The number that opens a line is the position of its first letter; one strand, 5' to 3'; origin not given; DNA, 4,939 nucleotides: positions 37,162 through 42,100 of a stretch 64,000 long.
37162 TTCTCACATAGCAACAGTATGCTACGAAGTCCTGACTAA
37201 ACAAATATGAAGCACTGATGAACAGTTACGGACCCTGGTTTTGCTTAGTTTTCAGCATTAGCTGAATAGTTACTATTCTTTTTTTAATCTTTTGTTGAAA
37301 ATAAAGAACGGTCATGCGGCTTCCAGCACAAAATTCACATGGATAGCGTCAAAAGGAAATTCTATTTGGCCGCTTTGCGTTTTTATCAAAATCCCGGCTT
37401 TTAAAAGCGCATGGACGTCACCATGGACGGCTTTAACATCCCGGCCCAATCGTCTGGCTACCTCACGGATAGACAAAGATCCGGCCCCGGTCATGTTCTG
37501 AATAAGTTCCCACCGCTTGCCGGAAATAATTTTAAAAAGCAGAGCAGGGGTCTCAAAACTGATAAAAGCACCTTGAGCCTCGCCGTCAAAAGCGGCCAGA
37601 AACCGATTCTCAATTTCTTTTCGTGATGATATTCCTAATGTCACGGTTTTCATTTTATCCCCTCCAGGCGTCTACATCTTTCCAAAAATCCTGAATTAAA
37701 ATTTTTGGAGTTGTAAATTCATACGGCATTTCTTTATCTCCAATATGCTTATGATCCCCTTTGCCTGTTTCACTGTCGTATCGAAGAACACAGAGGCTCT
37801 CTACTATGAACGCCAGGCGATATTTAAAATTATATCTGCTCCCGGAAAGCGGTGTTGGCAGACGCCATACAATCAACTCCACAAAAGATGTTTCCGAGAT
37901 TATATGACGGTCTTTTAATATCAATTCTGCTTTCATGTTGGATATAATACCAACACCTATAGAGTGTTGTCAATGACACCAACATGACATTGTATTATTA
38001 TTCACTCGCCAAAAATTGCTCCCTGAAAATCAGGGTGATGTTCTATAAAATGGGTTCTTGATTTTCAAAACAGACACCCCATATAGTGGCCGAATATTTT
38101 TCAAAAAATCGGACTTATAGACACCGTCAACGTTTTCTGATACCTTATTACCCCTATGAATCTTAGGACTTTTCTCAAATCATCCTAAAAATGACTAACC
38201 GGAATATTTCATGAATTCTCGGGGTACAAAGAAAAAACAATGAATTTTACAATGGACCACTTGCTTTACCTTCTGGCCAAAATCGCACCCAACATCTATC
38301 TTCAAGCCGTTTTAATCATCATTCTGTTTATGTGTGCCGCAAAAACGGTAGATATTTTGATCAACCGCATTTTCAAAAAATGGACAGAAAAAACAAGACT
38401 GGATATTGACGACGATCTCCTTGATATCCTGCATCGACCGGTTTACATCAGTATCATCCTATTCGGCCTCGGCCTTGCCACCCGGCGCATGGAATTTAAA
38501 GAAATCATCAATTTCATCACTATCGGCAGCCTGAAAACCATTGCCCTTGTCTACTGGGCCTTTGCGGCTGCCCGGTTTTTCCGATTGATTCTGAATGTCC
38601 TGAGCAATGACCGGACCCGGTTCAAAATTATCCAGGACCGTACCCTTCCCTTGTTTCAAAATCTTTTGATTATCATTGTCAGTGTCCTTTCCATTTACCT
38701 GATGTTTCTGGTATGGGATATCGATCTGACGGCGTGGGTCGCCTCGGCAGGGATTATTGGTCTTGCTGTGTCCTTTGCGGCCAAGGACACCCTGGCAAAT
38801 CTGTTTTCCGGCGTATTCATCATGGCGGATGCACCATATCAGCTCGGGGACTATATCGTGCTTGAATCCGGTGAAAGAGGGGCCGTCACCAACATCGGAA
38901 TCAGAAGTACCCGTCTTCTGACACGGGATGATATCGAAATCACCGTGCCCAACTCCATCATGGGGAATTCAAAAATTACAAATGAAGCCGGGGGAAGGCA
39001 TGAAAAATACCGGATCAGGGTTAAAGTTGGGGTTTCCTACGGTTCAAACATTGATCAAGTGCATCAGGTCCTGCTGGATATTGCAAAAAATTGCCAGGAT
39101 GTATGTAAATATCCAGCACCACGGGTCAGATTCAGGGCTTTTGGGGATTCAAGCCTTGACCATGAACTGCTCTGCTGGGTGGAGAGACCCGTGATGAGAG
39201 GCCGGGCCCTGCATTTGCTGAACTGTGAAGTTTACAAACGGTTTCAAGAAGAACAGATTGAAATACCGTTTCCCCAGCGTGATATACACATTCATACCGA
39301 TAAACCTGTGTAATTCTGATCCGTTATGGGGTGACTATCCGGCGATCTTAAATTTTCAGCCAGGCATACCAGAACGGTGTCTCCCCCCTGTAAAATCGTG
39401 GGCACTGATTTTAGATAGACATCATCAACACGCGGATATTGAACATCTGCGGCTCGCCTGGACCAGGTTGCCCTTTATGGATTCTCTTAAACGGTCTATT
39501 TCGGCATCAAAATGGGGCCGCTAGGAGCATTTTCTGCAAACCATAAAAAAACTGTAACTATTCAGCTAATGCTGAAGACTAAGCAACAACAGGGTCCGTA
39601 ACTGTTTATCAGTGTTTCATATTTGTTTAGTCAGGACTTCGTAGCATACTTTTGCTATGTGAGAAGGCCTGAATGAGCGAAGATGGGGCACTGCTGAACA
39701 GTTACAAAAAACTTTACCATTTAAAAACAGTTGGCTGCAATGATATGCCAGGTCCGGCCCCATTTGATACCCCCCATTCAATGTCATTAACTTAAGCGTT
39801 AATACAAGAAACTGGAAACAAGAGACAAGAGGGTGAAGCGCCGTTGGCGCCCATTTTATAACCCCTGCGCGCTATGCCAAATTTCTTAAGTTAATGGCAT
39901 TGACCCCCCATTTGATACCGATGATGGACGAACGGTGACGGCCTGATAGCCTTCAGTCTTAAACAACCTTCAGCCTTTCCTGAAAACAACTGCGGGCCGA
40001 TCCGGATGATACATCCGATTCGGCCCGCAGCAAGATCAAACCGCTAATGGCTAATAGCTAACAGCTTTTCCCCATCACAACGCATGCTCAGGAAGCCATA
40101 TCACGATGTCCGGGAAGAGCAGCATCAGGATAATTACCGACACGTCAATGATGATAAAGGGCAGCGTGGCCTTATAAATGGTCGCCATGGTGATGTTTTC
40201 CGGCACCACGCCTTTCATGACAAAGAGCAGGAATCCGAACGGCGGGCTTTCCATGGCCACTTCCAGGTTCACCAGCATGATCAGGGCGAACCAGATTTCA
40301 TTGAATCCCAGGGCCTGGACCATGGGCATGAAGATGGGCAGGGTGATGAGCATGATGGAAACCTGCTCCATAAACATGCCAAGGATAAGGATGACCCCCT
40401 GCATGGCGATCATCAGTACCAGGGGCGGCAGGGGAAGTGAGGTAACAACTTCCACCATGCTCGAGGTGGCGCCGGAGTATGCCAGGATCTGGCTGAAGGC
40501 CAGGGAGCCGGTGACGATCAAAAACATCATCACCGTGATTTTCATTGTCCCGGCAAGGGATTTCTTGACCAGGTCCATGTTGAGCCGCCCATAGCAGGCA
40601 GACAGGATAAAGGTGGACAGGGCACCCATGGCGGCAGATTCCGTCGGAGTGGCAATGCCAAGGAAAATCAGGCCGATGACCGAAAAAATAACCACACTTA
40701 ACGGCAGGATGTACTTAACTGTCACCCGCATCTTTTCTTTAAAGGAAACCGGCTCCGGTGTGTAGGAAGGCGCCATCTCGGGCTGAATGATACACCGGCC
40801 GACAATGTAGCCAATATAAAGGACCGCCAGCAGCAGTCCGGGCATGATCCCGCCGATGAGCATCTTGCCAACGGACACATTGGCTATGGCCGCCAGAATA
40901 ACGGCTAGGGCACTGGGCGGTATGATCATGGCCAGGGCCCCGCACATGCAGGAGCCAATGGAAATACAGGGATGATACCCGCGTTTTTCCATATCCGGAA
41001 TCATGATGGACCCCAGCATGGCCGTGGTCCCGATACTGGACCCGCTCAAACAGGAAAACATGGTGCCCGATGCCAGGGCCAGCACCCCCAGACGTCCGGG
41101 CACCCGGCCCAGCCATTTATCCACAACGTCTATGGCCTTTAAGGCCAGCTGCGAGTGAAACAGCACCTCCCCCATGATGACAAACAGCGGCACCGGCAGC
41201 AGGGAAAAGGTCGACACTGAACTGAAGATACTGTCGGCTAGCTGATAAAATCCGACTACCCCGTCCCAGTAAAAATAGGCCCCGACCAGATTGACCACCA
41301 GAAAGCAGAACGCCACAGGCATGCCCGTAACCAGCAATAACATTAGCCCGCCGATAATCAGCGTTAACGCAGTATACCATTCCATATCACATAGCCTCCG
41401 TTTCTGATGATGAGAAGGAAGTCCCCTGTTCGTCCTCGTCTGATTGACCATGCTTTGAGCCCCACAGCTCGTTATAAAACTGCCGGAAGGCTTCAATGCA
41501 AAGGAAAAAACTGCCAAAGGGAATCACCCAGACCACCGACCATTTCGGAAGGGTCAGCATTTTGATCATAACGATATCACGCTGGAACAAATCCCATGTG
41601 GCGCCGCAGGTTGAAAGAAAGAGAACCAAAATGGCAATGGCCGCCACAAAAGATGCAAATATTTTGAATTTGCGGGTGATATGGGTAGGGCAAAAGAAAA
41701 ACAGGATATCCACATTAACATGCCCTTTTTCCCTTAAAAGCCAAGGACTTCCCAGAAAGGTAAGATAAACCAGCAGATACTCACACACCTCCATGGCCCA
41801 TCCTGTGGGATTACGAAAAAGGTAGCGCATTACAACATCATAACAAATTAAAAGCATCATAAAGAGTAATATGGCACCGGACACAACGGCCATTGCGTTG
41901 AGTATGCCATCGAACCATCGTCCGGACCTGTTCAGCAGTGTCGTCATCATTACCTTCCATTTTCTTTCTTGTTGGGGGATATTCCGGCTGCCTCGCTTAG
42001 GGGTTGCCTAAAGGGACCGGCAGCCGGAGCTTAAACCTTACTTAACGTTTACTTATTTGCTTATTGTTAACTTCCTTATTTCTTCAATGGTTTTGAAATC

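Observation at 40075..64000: Array of four intact plus one decayed pyrogallol-transhydroxylase-like Mo enzyme gene pairs with dedicated uptake and regulators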

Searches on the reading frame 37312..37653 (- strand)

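Call 40: search_protein_families(library=pfam, max_evalue=0.0001, proteins=[window:37312-37653:-])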
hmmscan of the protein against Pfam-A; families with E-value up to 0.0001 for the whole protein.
window:37312-37653:- (113 aa): 1 family
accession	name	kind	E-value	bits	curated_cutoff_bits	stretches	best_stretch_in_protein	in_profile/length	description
PF25212.1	HVO_A0114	-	5.9e-26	90.5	27.6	1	24-104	1-84/84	HVO_A0114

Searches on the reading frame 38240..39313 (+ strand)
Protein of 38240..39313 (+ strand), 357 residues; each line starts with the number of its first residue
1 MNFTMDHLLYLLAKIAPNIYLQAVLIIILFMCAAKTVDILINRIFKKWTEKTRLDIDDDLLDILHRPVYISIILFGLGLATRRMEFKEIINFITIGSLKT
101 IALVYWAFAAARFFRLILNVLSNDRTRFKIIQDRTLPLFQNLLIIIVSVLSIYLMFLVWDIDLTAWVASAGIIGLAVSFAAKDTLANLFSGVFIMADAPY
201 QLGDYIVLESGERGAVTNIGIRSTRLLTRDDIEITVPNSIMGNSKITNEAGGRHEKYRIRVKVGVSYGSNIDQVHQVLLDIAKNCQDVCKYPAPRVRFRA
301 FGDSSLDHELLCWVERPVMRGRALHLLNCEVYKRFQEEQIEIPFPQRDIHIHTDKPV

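Call 21: search_protein_families(library=pfam, proteins=[window:38240-39313:+])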
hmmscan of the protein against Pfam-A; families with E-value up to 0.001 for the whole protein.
window:38240-39313:+ (357 aa): 3 families
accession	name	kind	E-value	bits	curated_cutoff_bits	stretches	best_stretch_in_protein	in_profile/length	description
PF00924.24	MS_channel_2nd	-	4.2e-15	56.1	20.2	1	183-248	1-65/68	Mechanosensitive ion channel, beta-domain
PF21082.3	MS_channel_3rd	-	2.4e-14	54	21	1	260-342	2-88/88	Mechanosensitive ion channel MscS, C-terminal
PF21088.3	MS_channel_1st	-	1.9e-06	28.1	23.1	1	141-182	1-42/42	Mechanosensitive ion channel, transmembrane helices 2/3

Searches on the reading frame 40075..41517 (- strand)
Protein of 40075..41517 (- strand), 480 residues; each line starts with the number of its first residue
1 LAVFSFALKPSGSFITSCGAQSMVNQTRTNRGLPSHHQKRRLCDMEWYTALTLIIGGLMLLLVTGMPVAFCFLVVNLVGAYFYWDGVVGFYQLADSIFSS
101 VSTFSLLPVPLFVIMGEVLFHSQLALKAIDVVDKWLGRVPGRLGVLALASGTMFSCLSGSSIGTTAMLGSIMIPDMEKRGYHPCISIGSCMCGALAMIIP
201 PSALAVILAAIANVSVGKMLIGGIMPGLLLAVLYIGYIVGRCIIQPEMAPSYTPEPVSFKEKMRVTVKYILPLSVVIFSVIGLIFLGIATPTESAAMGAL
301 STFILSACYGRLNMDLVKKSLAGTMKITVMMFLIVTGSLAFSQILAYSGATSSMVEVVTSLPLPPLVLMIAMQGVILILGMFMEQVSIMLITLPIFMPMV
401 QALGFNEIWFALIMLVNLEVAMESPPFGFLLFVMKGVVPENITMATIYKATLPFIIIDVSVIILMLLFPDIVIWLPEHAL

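Call 21: search_protein_families(library=pfam, proteins=[window:40075-41517:-])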
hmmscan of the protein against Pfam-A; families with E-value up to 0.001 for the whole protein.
window:40075-41517:- (480 aa): 1 family
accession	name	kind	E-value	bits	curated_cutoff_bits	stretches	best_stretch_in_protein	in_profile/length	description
PF06808.19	DctM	-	3.1e-74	250.7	23.8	1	56-470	2-412/413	Tripartite ATP-independent periplasmic transporter, DctM component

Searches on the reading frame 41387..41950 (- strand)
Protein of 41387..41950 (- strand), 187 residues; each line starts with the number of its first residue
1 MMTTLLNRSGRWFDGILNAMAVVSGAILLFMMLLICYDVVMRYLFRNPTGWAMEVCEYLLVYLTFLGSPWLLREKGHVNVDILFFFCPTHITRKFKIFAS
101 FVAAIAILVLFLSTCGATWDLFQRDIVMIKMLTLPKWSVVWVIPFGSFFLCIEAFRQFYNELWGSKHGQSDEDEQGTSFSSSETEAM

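Call 21: search_protein_families(library=pfam, proteins=[window:41387-41950:-])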
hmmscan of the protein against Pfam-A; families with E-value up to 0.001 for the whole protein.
window:41387-41950:- (187 aa): 1 family
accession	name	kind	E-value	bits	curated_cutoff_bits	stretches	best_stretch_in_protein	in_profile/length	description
PF04290.18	DctQ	-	5e-24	85.1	28.3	1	31-161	1-129/132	Tripartite ATP-independent periplasmic transporters, DctQ component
